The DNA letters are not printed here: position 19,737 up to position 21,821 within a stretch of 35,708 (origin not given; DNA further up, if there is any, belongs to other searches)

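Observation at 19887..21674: One polypeptide joins a ParB/Srx-type domain, a sigma-70 region-4 HTH and a full ECF-like sigma2-sigma4 module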

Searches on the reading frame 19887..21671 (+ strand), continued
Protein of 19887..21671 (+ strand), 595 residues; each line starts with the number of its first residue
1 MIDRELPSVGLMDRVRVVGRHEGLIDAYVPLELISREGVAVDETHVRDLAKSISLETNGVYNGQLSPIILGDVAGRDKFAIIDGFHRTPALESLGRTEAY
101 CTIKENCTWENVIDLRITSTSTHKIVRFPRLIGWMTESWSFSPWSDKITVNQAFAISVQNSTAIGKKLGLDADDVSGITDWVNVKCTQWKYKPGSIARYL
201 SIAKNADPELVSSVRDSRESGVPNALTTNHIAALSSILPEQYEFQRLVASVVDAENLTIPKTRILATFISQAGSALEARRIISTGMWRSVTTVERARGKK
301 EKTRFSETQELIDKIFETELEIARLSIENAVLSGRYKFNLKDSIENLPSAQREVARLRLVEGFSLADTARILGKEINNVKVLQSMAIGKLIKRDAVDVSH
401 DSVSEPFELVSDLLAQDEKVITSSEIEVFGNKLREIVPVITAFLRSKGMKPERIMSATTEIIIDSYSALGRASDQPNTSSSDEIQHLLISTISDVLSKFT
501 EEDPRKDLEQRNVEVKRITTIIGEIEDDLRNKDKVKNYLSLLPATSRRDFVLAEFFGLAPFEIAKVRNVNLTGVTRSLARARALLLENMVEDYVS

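Call 24: find_encoding_contigs(protein=P0003, flank=10000, max_places=3)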
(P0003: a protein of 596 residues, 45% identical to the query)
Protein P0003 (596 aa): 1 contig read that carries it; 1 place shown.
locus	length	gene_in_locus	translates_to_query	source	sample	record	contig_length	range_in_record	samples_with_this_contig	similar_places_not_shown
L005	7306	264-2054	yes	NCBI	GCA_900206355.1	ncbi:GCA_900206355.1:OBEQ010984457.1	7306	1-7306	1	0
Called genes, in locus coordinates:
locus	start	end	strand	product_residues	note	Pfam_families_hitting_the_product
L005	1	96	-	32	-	?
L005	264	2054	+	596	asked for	PF02195:ParB_N, PF08281:Sigma70_r4_2 (faint)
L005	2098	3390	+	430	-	PF00483:NTP_transferase, PF12804:NTP_transf_3, PF14602:Hexapep_2 (faint), PF25087:GMPPB_C (weak), PF00132:Hexapep (weak), PF25084:LbH_EIF2B (faint), PF00132:Hexapep (weak)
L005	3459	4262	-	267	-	-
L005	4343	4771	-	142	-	-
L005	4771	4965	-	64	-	-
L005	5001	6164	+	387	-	PF08442:ATP-grasp_2, PF13549:ATP-grasp_5 (weak), PF24948:Citrate_synth_N, PF16114:Citrate_bind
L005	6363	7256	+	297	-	PF02629:CoA_binding, PF13380:CoA_binding_2 (weak), PF00549:Ligase_CoA, PF13607:Succ_CoA_lig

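Call 25: find_encoding_contigs(protein=P0006, flank=10000, max_places=3)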
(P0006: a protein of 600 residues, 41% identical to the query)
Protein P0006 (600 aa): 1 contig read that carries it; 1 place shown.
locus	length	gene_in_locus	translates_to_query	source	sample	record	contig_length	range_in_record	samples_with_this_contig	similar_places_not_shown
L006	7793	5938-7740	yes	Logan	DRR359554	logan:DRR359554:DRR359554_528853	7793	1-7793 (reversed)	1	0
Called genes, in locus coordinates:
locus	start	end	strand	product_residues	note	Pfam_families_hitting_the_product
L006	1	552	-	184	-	?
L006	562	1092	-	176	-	-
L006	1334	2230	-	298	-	-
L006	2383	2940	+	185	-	-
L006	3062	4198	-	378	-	PF07690:MFS_1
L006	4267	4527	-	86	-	-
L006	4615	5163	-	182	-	PF10688:Imp-YgjV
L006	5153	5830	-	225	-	PF13673:Acetyltransf_10 (weak), PF00583:Acetyltransf_1, PF13508:Acetyltransf_7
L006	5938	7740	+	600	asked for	PF02195:ParB_N, PF08281:Sigma70_r4_2 (faint)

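Call 26: find_encoding_contigs(protein=P0010, flank=10000, max_places=3)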
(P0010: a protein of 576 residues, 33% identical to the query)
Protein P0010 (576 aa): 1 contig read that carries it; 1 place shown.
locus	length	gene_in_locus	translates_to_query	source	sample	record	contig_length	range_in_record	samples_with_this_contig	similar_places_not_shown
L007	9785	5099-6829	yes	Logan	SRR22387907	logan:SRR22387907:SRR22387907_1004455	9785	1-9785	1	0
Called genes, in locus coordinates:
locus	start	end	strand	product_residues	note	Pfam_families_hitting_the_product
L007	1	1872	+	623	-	?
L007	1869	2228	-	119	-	PF13650:Asp_protease_2, PF13975:gag-asp_proteas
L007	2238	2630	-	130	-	PF04266:ASCH (weak)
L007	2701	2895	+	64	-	PF00584:SecE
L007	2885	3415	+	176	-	PF02357:NusG, PF00467:KOW (weak)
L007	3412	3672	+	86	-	-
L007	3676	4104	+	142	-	PF03946:Ribosomal_L11_N, PF00298:Ribosomal_L11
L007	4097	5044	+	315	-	PF00687:Ribosomal_L1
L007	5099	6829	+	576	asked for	-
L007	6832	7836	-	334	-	PF03706:LPG_synthase_TM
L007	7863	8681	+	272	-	PF00404:Dockerin_1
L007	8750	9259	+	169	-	PF00466:Ribosomal_L10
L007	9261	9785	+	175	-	?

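Call 27: predict_structure(alignment_id=A1)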
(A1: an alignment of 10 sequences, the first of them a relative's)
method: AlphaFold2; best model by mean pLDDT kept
length: 595 residues; sequences in the alignment: 10
mean_pLDDT: 75.3   pTM: 0.48
mean pLDDT of the five models: 75.3, 73.9, 71.8, 70.4, 69.6
residues with pLDDT >= 90: 161; 70-90: 250; 50-70: 119; < 50: 65
segments of 3 or more residues with pLDDT < 50: 1-7, 219-222, 293-307, 392-419, 476-478, 503-506
pLDDT, mean of each block of 10 residues (from residue 1): 47 89 89 86 85 72 74 92 91 90 93 93 83 93 94 91 88 94 94 92 92 68 72 92 94 87 90 89 82 42 46 79 82 63 65 74 69 77 70 36 31 42 63 69 68 73 74 54 67 69 50 58 70 78 83 80 78 73 74 63
secondary structure, 60 per line:
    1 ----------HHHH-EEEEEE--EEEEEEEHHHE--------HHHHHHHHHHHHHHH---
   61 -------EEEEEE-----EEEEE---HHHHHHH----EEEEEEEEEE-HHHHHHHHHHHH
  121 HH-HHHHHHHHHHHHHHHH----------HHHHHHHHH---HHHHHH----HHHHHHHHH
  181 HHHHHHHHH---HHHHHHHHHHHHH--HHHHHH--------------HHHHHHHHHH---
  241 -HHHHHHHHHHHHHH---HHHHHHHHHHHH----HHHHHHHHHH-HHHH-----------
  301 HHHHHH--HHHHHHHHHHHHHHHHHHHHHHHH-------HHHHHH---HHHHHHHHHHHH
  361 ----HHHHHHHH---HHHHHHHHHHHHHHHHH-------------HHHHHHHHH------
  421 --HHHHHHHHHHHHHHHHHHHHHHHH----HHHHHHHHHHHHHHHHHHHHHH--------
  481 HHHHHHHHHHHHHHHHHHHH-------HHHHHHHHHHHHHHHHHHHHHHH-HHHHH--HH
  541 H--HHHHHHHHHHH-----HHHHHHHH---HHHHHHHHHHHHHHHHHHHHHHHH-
elements in order: H11-14 E16-21 E24-30 H43-57 E68-73 E79-83 H87-93 E98-107 H109-122 H124-139 H150-158 H162-167 H172-189 H193-205 H208-213 H228-237 H242-255 H259-270 H275-284 H286-289 H301-306 H309-332 H340-345 H349-360 H365-372 H376-392 H406-414 H423-446 H451-472 H481-500 H508-530 H532-536 H544-554 H560-567 H571-594

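Call 29: fold_search(model_id=the predicted structure, library=pdb)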
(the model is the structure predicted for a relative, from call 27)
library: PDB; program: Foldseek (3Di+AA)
matches with E <= 10: 344; with E <= 0.001: 17
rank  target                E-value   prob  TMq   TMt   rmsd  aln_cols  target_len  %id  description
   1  7nfu_A                1.6e-05  1.00  0.21  0.46   8.1       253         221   17  Crystal structure of C-terminally truncated Geobacillus thermoleovorans nucleoid occlusion protein Noc (released 2021-02-17)
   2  7nfu_B                1.6e-05  1.00  0.20  0.44   8.4       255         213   17  Crystal structure of C-terminally truncated Geobacillus thermoleovorans nucleoid occlusion protein Noc (released 2021-02-17)
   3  7ol9_B                3.2e-05  1.00  0.14  0.39  13.9       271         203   15  Crystal structure of C-terminally truncated Bacillus subtilis nucleoid occlusion protein (Noc) complexed to the Noc-bi (released 2022-03-09)
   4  7bnk_A                3.9e-05  1.00  0.15  0.43  14.8       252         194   15  Crystal structure of ParB from Myxococcus xanthus bound to CDP and Monothiophosphate (released 2021-09-08)
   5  7ng0                  4.3e-05  1.00  0.14  0.36  15.3       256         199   18  Crystal structure of N- and C-terminally truncated Geobacillus thermoleovorans nucleoid occlusion protein Noc (released 2021-02-17)
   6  7bnk_B                4.5e-05  1.00  0.15  0.43  14.8       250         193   15  Crystal structure of ParB from Myxococcus xanthus bound to CDP and Monothiophosphate (released 2021-09-08)
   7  7o0n_A                4.7e-05  1.00  0.15  0.42  14.9       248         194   16  Crystal structure of a ParB E93A mutant from Myxococcus xanthus bound to CDP and monothiophosphate (released 2021-09-15)
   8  7ol9_A                4.9e-05  1.00  0.14  0.32  11.6       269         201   14  Crystal structure of C-terminally truncated Bacillus subtilis nucleoid occlusion protein (Noc) complexed to the Noc-bi (released 2022-03-09)
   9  7bnr_A                5.3e-05  1.00  0.13  0.38  15.3       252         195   15  Crystal structure of a ParB Q52A mutant from Myxococcus xanthus bound to CTPyS (released 2021-09-08)
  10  7bnr_B                9.9e-05  1.00  0.15  0.41  14.8       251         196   16  Crystal structure of a ParB Q52A mutant from Myxococcus xanthus bound to CTPyS (released 2021-09-08)
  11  6t1f_D                2.5e-04  1.00  0.18  0.45   8.3       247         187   14  Crystal structure of the C-terminally truncated chromosome-partitioning protein ParB from Caulobacter crescentus compl (released 2020-10-14)
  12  6t1f_B                2.7e-04  1.00  0.18  0.45   8.6       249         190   14  Crystal structure of the C-terminally truncated chromosome-partitioning protein ParB from Caulobacter crescentus compl (released 2020-10-14)
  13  6sdk_A                3.4e-04  1.00  0.14  0.38  15.4       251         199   13  Crystal structure of bacterial ParB dimer bound to CDP (released 2019-10-23)
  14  6t1f_A                4.6e-04  1.00  0.14  0.37  14.8       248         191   14  Crystal structure of the C-terminally truncated chromosome-partitioning protein ParB from Caulobacter crescentus compl (released 2020-10-14)
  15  6ryk_B                5.0e-04  1.00  0.14  0.55  13.5       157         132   21  Crystal structure of the ParB-like protein PadC (released 2020-01-22)
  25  8qa9_B                5.8e-03  1.00  0.23  0.54   8.0       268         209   10  Crystal structure of the RK2 plasmid encoded co-complex of the C-terminally truncated transcriptional repressor protei (released 2024-02-21)
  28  8qa9_A                9.0e-03  1.00  0.22  0.50   8.7       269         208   12  Crystal structure of the RK2 plasmid encoded co-complex of the C-terminally truncated transcriptional repressor protei (released 2024-02-21)
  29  8qa8_C                1.3e-02  0.99  0.13  0.33  15.4       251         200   10  Crystal structure of the C-terminally truncated transcriptional repressor protein KorB from the RK2 plasmid complexed  (released 2024-02-21)
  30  8qa8_A                1.3e-02  0.99  0.13  0.33  15.9       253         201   10  Crystal structure of the C-terminally truncated transcriptional repressor protein KorB from the RK2 plasmid complexed  (released 2024-02-21)
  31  8qa8_B                1.3e-02  0.99  0.12  0.32  16.0       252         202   10  Crystal structure of the C-terminally truncated transcriptional repressor protein KorB from the RK2 plasmid complexed  (released 2024-02-21)
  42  8qa8_F                2.6e-02  0.99  0.13  0.34  16.0       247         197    9  Crystal structure of the C-terminally truncated transcriptional repressor protein KorB from the RK2 plasmid complexed  (released 2024-02-21)
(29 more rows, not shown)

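Call 30: search_protein_representatives(alignment_id=A1)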
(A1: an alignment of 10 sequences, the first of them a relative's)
Query: 10 sequences, 577 profile positions. Proteins with E-value up to 0.001 (for the whole library): 8893; up to 1e-10: 494; up to 1e-30: 368. The best 150 are listed.
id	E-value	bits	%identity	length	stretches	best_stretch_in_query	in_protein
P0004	6.9e-240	814.5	-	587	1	4-576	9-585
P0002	2.6e-216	736.6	-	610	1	6-575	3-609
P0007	7.7e-214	728.5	-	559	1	23-572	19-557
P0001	1.0e-210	718.2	-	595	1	14-575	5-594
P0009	1.9e-204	697.4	-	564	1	6-576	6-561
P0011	4.6e-192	656.6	-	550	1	16-569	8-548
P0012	2.7e-190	650.7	-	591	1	12-575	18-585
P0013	8.4e-190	649.1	-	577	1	13-570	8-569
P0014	4.4e-185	633.5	-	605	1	14-567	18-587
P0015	1.7e-178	611.7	-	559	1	12-574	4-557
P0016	3.7e-178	610.7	-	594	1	9-576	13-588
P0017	9.5e-172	589.5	-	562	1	15-573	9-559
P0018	8.8e-167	573.1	-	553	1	5-567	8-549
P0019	2.8e-163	561.5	-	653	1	18-570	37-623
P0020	1.8e-162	558.9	-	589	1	13-570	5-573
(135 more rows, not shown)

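Call 32: find_related_loci(query=A1, collection=genome_contigs, flank=6000)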
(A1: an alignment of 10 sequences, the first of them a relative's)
Query A1 (595 aa) in genome_contigs; peptide patterns used: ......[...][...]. (x = any residue, [..] = any of these).
79 stretches matched a pattern; 10 encode a relative of the query (tblastn E <= 1e-3); 10 distinct loci.
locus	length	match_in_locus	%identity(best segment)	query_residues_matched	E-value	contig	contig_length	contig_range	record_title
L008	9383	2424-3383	45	23-336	9e-89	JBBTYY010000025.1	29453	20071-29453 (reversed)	MAG: Patescibacteria group bacterium isolate H52-bin050_1 H52_bin050_1_000000000025, whole genome shotgun sequence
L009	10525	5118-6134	42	12-336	6e-86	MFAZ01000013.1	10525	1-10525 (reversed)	MAG: Candidatus Curtissbacteria bacterium RIFCSPHIGHO2_01_FULL_41_11 rifcsphigho2_01_scaffold_16224, whole genome shotgu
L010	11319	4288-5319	41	7-343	2e-79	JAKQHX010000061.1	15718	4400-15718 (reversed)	MAG: bacterium isolate USDE_metabat.59 k141_35476, whole genome shotgun sequence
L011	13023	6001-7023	42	11-346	3e-82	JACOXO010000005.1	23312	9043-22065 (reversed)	MAG: Candidatus Gottesmanbacteria bacterium isolate NC_groundwater_155_Ag_S-0.1um_35_9 S4_GD2017_2_S1_scaffold_1351, who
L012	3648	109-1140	41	3-336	2e-75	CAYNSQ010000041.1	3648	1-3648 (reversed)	MAG TPA_asm: uncultured Candidatus Saccharibacteria bacterium isolate SRP292972_co3_107 genome assembly, contig: NODE_83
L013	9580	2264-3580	34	11-429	2e-67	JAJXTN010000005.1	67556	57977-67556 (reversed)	MAG: bacterium isolate BP4.bin56 NODE_356_length_67556_cov_3.902965, whole genome shotgun sequence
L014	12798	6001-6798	41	15-282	7e-56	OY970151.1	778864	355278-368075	MAG: uncultured Candidatus Saccharibacteria bacterium isolate MFD00082.bin.2.65 genome assembly, chromosome: 1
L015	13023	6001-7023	34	7-336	4e-57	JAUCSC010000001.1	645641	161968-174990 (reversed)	MAG: Candidatus Saccharibacteria bacterium isolate RYN_401 scaffold_1566659, whole genome shotgun sequence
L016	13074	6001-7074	33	11-332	2e-47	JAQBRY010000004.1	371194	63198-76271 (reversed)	MAG: Candidatus Saccharibacteria bacterium isolate RYN_413 scaffold_3914521, whole genome shotgun sequence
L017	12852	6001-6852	37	5-289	1e-46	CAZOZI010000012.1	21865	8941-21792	MAG TPA_asm: uncultured Candidatus Saccharibacteria bacterium isolate SRP200132_co1_79 genome assembly, contig: NODE_413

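Call 42: search_protein_families(library=pfam, alignment_id=A3, max_evalue=0.01)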
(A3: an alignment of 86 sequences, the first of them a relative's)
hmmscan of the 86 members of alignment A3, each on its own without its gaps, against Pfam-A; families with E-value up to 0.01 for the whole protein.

A. member 1, P0001 (595 aa): 3 families
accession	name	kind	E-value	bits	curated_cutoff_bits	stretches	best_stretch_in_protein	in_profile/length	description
PF08281.18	Sigma70_r4_2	-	3e-11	43.2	25.7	1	340-382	4-46/54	Sigma-70, region 4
PF04545.22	Sigma70_r4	-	0.0011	18.9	24.1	1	344-390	2-48/50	Sigma-70, region 4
PF07638.17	Sigma70_ECF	-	0.0026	18.1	21.1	0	526-587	121-181/185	ECF sigma factor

B. families by the number of members that match (of 86 scanned): 16 families
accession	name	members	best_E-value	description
PF08281.18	Sigma70_r4_2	28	8.9e-12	Sigma-70, region 4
PF04545.22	Sigma70_r4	14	7.2e-08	Sigma-70, region 4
PF04542.20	Sigma70_r2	7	8.8e-11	Sigma-70 region 2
PF00196.25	GerE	4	1.4e-19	Bacterial regulatory proteins, luxR family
PF00027.35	cNMP_binding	2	1.3e-08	Cyclic nucleotide-binding domain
PF13545.12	HTH_Crp_2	2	6.9e-08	Crp-like helix-turn-helix domain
PF02195.25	ParB_N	2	0.00025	ParB N-terminal domain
PF14493.12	HTH_40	1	0.00034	Helix-turn-helix domain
PF13384.12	HTH_23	1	0.00055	Homeodomain-like domain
PF22233.2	PhyR_sigma-like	1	0.00057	Response regulator PhyR, sigma-like domain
PF25151.1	TPR_Trm732_C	1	0.00061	Trm732, C-terminal TPR repeats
PF07638.17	Sigma70_ECF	1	0.0026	ECF sigma factor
PF05911.16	FPP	1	0.0034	Filament-like plant protein, long coiled-coil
PF04337.18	DUF480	1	0.0052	Protein of unknown function, DUF480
PF17594.7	GP57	1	0.0056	Phage Tail fiber assembly helper gene product 57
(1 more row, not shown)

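Call 43: find_homologous_proteins(query=A3, max_evalue=1e-20)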
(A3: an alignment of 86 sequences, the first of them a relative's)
Query A3 (86 sequences) (595 aa, profile of the alignment): 8 proteins with E <= 1e-20 among 8000 candidates.
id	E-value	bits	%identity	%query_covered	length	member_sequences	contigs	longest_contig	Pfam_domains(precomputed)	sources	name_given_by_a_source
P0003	2.4e-183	630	46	55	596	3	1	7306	PF08281.19,PF02195.27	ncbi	-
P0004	1.4e-179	617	46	55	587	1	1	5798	PF02195.27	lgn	-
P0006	1.5e-171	591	42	57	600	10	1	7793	PF08281.19,PF02195.27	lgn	-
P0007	1.2e-169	584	40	55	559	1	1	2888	PF08281.19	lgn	-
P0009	1.4e-165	571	38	55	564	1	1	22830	-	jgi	jgi:hypothetical protein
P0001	1.4e-146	508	100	100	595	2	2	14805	PF08281.19,PF02195.27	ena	-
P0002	2.0e-141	491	45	98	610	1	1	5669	PF04545.23,PF08281.19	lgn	-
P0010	1.8e-100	356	33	50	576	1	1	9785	-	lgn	-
